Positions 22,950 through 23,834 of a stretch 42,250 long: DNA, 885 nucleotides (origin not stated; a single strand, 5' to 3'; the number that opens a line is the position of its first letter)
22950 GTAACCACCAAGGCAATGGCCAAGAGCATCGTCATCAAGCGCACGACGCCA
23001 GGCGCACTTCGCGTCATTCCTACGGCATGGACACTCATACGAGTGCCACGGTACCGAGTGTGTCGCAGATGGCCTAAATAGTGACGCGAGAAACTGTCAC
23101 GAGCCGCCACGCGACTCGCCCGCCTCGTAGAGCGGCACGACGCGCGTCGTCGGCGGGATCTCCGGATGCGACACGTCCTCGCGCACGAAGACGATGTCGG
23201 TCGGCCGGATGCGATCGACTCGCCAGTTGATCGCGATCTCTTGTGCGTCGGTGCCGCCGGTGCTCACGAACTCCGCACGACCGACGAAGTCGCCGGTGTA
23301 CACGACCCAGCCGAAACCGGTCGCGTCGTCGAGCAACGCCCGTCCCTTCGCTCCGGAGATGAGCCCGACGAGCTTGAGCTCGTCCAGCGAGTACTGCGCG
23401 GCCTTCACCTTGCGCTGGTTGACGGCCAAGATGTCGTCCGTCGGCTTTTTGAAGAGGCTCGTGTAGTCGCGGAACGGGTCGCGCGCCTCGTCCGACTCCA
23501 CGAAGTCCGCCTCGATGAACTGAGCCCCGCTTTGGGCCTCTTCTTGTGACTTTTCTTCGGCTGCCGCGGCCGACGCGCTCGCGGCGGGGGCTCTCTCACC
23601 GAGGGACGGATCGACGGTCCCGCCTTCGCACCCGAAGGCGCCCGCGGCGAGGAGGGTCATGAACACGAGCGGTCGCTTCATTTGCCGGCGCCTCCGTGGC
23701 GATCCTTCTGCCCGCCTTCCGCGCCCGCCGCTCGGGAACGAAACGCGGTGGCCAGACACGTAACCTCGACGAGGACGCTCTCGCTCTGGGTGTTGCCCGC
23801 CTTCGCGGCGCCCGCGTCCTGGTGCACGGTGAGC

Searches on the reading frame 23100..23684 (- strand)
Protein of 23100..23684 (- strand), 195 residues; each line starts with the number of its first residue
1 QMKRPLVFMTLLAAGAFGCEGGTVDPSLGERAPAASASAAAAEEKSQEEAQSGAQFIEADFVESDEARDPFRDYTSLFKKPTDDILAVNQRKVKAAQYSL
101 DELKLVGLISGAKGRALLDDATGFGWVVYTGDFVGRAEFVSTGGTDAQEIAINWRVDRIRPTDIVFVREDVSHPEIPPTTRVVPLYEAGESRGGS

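Call 7: search_protein_families(library=pfam, proteins=[window:23100-23684:-], max_evalue=0.01)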
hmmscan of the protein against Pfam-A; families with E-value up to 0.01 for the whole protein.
window:23100-23684:- (195 aa): 1 family
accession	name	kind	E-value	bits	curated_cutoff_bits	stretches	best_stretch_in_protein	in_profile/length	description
PF04351.19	PilP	-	0.0013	19.1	25.6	1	44-136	14-111/146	Pilus assembly protein, PilP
